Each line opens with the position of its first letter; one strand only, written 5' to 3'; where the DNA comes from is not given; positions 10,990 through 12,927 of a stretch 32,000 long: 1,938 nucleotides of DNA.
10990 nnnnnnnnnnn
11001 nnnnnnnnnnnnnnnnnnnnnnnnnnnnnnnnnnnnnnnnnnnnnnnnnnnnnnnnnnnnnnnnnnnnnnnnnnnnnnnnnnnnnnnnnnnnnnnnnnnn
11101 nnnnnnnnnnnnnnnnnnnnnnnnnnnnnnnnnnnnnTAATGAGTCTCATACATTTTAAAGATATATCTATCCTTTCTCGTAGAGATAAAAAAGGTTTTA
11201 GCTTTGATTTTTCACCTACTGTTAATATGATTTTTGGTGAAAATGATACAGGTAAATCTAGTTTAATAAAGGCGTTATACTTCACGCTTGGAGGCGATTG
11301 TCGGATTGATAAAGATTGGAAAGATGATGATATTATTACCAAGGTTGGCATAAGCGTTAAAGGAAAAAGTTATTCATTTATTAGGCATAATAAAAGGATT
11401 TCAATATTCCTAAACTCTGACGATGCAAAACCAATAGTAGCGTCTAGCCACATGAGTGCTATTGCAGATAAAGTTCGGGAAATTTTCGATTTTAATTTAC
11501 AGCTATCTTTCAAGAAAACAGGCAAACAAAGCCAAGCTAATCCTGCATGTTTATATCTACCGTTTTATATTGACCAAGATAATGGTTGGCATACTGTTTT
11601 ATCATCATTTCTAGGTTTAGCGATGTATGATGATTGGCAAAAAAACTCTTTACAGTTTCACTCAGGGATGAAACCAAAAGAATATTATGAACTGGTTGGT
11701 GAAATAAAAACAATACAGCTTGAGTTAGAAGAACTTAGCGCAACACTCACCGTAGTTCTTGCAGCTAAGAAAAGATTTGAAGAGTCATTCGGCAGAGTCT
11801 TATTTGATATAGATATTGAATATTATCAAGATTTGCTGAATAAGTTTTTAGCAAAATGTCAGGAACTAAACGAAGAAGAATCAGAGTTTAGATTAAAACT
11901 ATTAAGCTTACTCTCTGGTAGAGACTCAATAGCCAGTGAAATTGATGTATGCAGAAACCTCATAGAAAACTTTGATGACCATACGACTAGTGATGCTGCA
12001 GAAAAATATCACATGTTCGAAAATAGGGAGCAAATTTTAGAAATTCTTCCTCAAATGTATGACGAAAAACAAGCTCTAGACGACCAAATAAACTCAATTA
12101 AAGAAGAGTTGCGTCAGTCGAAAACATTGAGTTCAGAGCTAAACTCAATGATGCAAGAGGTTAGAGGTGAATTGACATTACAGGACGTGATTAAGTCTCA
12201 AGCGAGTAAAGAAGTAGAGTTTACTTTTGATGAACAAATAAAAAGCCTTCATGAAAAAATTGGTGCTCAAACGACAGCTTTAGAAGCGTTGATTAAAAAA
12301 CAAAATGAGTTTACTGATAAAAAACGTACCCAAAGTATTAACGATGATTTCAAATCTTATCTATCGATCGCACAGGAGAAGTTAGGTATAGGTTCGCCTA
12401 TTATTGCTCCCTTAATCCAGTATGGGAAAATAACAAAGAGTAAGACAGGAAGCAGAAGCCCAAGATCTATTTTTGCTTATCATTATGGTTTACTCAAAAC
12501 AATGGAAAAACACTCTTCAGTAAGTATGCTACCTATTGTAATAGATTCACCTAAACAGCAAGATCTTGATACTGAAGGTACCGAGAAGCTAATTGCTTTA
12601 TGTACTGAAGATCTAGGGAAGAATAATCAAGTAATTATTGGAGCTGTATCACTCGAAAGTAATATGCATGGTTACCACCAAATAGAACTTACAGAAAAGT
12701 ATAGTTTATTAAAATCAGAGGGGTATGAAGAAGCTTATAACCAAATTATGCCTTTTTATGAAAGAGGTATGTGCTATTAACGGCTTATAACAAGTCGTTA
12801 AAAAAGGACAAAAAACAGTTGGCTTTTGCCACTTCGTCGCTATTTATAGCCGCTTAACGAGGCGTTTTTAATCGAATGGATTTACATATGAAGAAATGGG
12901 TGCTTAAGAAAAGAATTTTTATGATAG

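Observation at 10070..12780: Two-gene nuclease plus coiled-coil ABC/SMC-like ATPase module: a minimal Lamassu-like candidate immune system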

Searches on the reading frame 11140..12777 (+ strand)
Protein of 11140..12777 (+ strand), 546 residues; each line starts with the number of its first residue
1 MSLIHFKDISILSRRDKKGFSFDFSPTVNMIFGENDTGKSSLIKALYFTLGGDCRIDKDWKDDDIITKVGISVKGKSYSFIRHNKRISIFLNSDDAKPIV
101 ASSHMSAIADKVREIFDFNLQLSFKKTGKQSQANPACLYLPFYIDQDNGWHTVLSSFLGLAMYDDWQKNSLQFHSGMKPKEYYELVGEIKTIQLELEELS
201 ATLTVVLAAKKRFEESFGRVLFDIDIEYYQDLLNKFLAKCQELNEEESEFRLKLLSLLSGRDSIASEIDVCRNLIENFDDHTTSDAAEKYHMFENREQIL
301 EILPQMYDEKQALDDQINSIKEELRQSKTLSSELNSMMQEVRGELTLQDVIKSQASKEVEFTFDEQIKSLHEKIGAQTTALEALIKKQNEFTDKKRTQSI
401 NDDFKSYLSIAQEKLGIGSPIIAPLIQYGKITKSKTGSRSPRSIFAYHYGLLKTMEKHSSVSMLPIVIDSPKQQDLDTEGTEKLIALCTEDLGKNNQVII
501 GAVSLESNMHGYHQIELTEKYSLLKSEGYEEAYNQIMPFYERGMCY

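Call 3: search_protein_families(library=pfam, proteins=[window:11140-12777:+], max_evalue=1)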
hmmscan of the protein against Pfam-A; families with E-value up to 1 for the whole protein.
window:11140-12777:+ (546 aa): 14 families
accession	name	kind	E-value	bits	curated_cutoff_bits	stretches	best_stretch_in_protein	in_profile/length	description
PF13476.12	AAA_23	-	9.6e-09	36.6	27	1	18-263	11-177/201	AAA domain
PF02463.25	SMC_N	-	1.2e-05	25.3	40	1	20-67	18-66/220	RecF/RecN/SMC N terminal domain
PF13175.12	AAA_15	-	0.00022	21.4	32.1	1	19-442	16-329/374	AAA ATPase domain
PF13304.12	AAA_21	-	0.0052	17.3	27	1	28-50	1-23/304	AAA domain, putative AbiEii toxin, Type IV TA system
PF13514.12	AAA_27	-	0.008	16.2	22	1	22-96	19-100/206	AAA domain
PF11398.14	DUF2813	-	0.03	14.2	21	1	6-56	3-52/372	Protein of unknown function (DUF2813)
PF13555.12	AAA_29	-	0.065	13.4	27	1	22-50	17-46/61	P-loop containing region of AAA domain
PF04791.21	LMBR1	-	0.089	12.1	31.9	1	238-377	205-333/510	LMBR1-like membrane protein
PF16740.10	SKA2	-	0.094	13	30.1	1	180-236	38-93/110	Spindle and kinetochore-associated protein 2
PF00005.33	ABC_tran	-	0.16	13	25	0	28-54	13-42/137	ABC transporter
PF08702.15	Fib_alpha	-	0.19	12.4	29.9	1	306-386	26-109/143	Fibrinogen alpha/beta chain family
PF00038.26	Filament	-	0.26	11.3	40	0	248-382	57-213/313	Intermediate filament protein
PF05859.17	Mis12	-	0.34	11.1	25.7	1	301-404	106-208/231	Mis12 protein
PF04513.17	Baculo_PEP_C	-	0.94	10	38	1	296-400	26-127/140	Baculovirus polyhedron envelope protein, PEP, C terminus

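Call 4: search_protein_families(library=padloc, proteins=[window:11140-12777:+], max_evalue=1)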
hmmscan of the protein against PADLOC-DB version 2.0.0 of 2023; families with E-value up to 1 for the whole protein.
window:11140-12777:+ (546 aa): 52 families (the best 25 are shown)
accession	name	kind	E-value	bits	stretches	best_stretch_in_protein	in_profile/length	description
PDLC00255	LmuB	-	5.9e-264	875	1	1-545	1-549/550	AAA ATPase domain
PDLC00249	LmuB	-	6.5e-123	409.4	1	1-542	1-560/565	AAA ATPase domain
PDLC03860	LmuB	-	1.7e-101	338.5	1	2-541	2-561/565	-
PDLC00253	LmuB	-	4.6e-80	267.7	1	1-541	1-555/567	AAA ATPase domain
PDLC00254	LmuB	-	1.4e-71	239.8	1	1-537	1-556/563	AAA ATPase domain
PDLC00257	LmuB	-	1.3e-62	210.5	1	1-534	1-562/571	AAA ATPase domain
PDLC00256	LmuB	-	5.6e-45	152.1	2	4-204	4-205/563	AAA ATPase domain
PDLC00251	LmuB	-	2.1e-43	146.8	2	4-270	8-268/556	AAA ATPase domain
PDLC00250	LmuB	-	1.5e-39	134.1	1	2-508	3-524/582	AAA ATPase domain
PDLC03859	LmuB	-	1.9e-37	127.8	1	4-503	3-584/611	-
PDLC00252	LmuB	-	4.5e-37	126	1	6-537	5-551/554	AAA ATPase domain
PDLC00258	LmuB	-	2.8e-36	123.7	1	3-372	3-373/376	AAA ATPase domain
PDLC03863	LmuB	-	2.5e-21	74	2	4-408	3-434/610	-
PDLC04663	PDC-M46B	-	1.9e-20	71.3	1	6-520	3-474/483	-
PDLC00262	LmuB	-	4e-15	53.7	2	18-215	14-209/588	AAA ATPase domain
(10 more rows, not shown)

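Call 5: search_protein_families(library=ncbifam, proteins=[window:11140-12777:+], max_evalue=1)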
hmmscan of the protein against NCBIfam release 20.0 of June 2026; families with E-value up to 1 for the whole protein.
window:11140-12777:+ (546 aa): 12 families
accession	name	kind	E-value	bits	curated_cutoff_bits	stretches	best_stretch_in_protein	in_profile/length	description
NF045487.1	ASRP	equivalog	6.5e-10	38.2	300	1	21-80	9-65/593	archaea-specific SMC-related protein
NF002572.0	PRK02224.1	equivalog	4.3e-07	28.6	1087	2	6-68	3-63/888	DNA double-strand break repair ATPase Rad50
NF041035.1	Rad50_Halo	equivalog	0.00018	20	1000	1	24-68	21-63/883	DNA double-strand break repair ATPase Rad50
NF041034.1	Rad50_Sulf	equivalog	0.00026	19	1000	1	23-68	20-62/872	DNA double-strand break repair ATPase Rad50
NF010680.0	PRK14079.1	equivalog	0.00027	20.1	386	1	15-56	12-53/349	recombination protein F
NF002244.0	PRK01156.1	equivalog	0.00031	19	847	1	22-67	19-61/895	DNA double-strand break repair ATPase Rad50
TIGR00611.2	recf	equivalog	0.00032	20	172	1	8-52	3-47/339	DNA replication/repair protein RecF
TIGR02169.1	SMC_prok_A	equivalog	0.0048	14.6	729.4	2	181-397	225-446/1165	chromosome segregation protein SMC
TIGR02168.1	SMC_prok_B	equivalog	0.015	13.1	567.35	1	225-391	317-489/1181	chromosome segregation protein SMC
NF045780.1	TrlF_fam_ATP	equivalog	0.064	11.9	350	1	5-398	289-670/944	TrlF family AAA-like ATPase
TIGR02178.1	yeiP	equivalog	0.066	13.4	264.05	1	38-98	32-90/186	elongation factor P-like protein YeiP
NF033856.1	T4SS_effec_BID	subfamily_domain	0.15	12.1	45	1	285-358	8-82/109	BID domain-containing T4SS effector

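Call 7: search_solved_structures(query=window:11140-12777:+, max_evalue=1, show_alignments=2)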
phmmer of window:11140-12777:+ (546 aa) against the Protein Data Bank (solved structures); distinct sequences matched with E-value up to 1: 11.
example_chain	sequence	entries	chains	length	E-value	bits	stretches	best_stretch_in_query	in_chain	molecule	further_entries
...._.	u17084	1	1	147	0.0091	18.1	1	14-71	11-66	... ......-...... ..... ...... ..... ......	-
1f2t_A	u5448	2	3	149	0.0093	18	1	14-71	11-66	RAD50 ABC-ATPASE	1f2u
1ii8_A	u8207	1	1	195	0.014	17.4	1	15-71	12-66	Rad50 ABC-ATPase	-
4nch_A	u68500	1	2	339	0.014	17.4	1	15-71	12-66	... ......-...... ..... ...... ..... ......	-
3qkr_A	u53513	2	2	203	0.015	17.3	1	15-71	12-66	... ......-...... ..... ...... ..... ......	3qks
3qku_A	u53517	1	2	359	0.017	17.2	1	15-71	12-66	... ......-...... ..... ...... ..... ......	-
3qkt_A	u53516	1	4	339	0.017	17.1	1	15-71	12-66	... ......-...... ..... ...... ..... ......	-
4nci_A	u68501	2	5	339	0.018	17.1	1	15-71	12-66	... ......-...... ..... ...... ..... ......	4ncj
4nck_A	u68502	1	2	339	0.019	17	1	15-71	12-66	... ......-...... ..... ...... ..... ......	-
6zz6_B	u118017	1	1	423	0.31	13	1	23-91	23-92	Structural maintenance of chromosomes protein 3,Structural maintenance of chromosomes prot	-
2o5v_A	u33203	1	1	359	0.98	11.4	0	6-54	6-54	DNA replication and repair protein recF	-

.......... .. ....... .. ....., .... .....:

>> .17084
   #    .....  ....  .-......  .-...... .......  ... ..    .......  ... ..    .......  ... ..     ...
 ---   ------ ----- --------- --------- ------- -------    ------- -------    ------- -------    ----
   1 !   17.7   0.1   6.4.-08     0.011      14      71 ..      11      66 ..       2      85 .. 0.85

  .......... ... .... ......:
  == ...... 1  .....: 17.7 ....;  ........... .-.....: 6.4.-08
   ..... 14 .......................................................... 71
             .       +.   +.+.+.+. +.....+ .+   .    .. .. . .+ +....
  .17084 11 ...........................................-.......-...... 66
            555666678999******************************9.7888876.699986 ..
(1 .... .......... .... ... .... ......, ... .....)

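Call 9: find_homologous_proteins(query=window:11140-12777:+, max_evalue=0.00001)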
Query window:11140-12777:+ (546 aa): 224 proteins with E <= 0.00001 among 8000 candidates; the best 120 are listed.
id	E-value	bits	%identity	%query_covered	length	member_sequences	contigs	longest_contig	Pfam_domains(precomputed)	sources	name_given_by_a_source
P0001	0.0e+0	1209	100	100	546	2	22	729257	PF13175.13,PF13476.13,PF02463.26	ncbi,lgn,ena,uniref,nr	ncbi:hypothetical protein PTE01_34160 [Pseudoalteromonas tetraodonis GFC]|uniref:Rad50/SbcC-type AAA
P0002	0.0e+0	1153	95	100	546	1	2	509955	PF13476.13,PF02463.26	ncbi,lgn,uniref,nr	ncbi:ATP-binding protein [Pseudoalteromonas luteoviolacea]|uniref:Uncharacterized protein n=1 Tax=Ps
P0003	0.0e+0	1142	93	100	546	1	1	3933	PF13476.13,PF02463.26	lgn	-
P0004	0.0e+0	1142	94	100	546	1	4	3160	PF13476.13,PF02463.26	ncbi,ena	-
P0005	0.0e+0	1123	92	100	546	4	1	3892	PF13476.13,PF02463.26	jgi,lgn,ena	-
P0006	0.0e+0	1114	90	100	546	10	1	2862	PF13476.13,PF02463.26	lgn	-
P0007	0.0e+0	1100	89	100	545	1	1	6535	PF13476.13,PF02463.26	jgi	-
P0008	0.0e+0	1088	88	100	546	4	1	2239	PF13476.13,PF02463.26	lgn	-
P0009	0.0e+0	1077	87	100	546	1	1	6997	PF13476.13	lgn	-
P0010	0.0e+0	1062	86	100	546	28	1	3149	PF13476.13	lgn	-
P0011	0.0e+0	1056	87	100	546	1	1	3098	PF13476.13,PF02463.26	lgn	-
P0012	0.0e+0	1052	85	100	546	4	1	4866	PF13476.13,PF02463.26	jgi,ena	-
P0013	0.0e+0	1041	84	100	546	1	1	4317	PF13476.13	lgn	-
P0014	3.4e-290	981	79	100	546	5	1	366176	PF13476.13,PF02463.26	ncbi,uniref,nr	ncbi:AAA family ATPase [Microbulbifer sp. HZ11]|uniref:AAA family ATPase n=1 Tax=Microbulbifer sp. H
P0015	8.0e-280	947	78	100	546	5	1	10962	PF13476.13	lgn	-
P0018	8.5e-262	887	73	100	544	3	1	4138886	PF13476.13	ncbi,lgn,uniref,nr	ncbi:ATP-binding protein [Halomonas sp. QHL1]|uniref:ATP-binding protein n=1 Tax=Halomonas sp. QHL1 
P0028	3.7e-201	687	59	99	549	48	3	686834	-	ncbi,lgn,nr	ncbi:AAA family ATPase [Vibrio cholerae]|nr:AAA family ATPase [Vibrio cholerae] EKF9199392.1 AAA fam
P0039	2.6e-190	652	57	99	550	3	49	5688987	-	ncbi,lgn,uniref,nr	ncbi:AAA family ATPase [Photorhabdus laumondii subsp. laumondii]|uniref:Photorhabdus luminescens sub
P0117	1.1e-131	458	43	99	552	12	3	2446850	PF13175.13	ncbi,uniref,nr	ncbi:AAA family ATPase [Cronobacter turicensis]|uniref:AAA family ATPase n=1 Tax=Cronobacter turicen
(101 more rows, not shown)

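Call 14: find_encoding_contigs(protein=P0001, flank=10000, max_places=10)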
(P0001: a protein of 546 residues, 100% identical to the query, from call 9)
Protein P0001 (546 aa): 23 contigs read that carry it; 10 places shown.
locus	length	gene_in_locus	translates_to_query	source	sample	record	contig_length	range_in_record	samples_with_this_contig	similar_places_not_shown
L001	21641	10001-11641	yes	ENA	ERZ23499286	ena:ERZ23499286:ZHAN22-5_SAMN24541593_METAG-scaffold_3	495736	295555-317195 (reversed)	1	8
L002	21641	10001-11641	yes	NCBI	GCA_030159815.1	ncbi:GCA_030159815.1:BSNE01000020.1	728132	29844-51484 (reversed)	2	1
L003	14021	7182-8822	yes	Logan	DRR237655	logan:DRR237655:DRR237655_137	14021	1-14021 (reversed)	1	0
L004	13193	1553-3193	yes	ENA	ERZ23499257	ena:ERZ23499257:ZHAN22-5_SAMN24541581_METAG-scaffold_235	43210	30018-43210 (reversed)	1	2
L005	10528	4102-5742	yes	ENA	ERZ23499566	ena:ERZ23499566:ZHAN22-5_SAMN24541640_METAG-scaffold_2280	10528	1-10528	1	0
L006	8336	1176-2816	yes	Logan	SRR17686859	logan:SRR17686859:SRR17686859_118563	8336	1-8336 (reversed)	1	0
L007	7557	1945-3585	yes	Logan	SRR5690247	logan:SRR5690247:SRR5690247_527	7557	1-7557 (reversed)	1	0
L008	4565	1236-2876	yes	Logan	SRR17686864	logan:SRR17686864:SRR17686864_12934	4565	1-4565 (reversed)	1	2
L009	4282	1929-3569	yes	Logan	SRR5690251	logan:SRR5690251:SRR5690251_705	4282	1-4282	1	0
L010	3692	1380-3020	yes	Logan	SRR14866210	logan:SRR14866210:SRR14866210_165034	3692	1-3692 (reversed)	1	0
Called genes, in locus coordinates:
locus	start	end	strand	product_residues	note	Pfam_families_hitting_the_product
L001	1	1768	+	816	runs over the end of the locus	PF02129:Peptidase_S15 (weak), PF00326:Peptidase_S9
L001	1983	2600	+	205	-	PF01810:LysE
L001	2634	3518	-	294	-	PF00126:HTH_1, PF03466:LysR_substrate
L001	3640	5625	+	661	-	PF07715:Plug, PF00593:TonB_dep_Rec_b-barrel, PF14905:OMP_b-brl_3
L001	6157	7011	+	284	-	PF01163:RIO1, PF01636:APH (faint)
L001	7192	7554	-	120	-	-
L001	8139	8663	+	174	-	PF00583:Acetyltransf_1 (weak), PF13508:Acetyltransf_7 (weak)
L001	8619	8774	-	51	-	-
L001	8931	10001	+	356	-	PF14130:Cap4_nuclease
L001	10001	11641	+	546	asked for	PF02463:SMC_N (faint), PF13175:AAA_15 (weak), PF13476:AAA_23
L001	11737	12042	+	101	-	-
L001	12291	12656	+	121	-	PF03544:TonB_C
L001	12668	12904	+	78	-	-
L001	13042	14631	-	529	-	PF12895:ANAPC3 (faint), PF13428:TPR_14 (faint), PF13432:TPR_16 (faint), PF14559:TPR_19 (faint), PF13424:TPR_12 (weak), PF07719:TPR_2 (weak), PF00685:Sulfotransfer_1, PF13469:Sulfotransfer_3, +4 more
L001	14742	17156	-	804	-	PF07715:Plug, PF00593:TonB_dep_Rec_b-barrel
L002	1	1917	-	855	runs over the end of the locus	PF02463:SMC_N (faint), PF00005:ABC_tran (faint), PF13191:AAA_16 (faint), PF13304:AAA_21 (faint), PF13555:AAA_29 (faint), PF20703:nSTAND1 (faint), PF00684:DnaJ_CXXCXGXG (faint), PF17755:UvrA_DNA-bind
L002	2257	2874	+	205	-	PF01810:LysE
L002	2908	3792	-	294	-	PF00126:HTH_1, PF03466:LysR_substrate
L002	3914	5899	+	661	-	PF07715:Plug, PF00593:TonB_dep_Rec_b-barrel, PF14905:OMP_b-brl_3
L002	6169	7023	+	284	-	PF01163:RIO1, PF01636:APH (faint)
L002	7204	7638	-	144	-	-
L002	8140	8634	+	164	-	PF00583:Acetyltransf_1 (weak), PF13508:Acetyltransf_7 (weak)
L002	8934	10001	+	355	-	PF14130:Cap4_nuclease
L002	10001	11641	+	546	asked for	PF02463:SMC_N (faint), PF13175:AAA_15 (weak), PF13476:AAA_23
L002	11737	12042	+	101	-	-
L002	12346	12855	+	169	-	PF01551:Peptidase_M23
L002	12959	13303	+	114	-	PF02962:CHMI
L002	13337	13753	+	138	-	-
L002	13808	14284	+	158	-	-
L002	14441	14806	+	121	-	PF03544:TonB_C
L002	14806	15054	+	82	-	-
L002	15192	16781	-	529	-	PF00515:TPR_1 (faint), PF13181:TPR_8 (faint), PF13424:TPR_12 (faint), PF13428:TPR_14 (faint), PF13431:TPR_17 (faint), PF07719:TPR_2 (weak), PF00685:Sulfotransfer_1, PF13469:Sulfotransfer_3, +3 more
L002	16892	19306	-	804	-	PF07715:Plug, PF00593:TonB_dep_Rec_b-barrel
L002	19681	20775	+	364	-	PF00724:Oxidored_FMN, PF01207:Dus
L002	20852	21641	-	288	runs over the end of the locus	PF00892:EamA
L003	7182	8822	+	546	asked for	PF02463:SMC_N (faint), PF13175:AAA_15 (weak), PF13476:AAA_23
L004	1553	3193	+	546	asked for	PF02463:SMC_N (faint), PF13175:AAA_15 (weak), PF13476:AAA_23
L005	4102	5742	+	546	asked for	PF02463:SMC_N (faint), PF13175:AAA_15 (weak), PF13476:AAA_23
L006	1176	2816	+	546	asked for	PF02463:SMC_N (faint), PF13175:AAA_15 (weak), PF13476:AAA_23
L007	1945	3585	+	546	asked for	PF02463:SMC_N (faint), PF13175:AAA_15 (weak), PF13476:AAA_23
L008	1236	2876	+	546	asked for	PF02463:SMC_N (faint), PF13175:AAA_15 (weak), PF13476:AAA_23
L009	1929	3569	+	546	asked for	PF02463:SMC_N (faint), PF13175:AAA_15 (weak), PF13476:AAA_23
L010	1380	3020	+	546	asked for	PF02463:SMC_N (faint), PF13175:AAA_15 (weak), PF13476:AAA_23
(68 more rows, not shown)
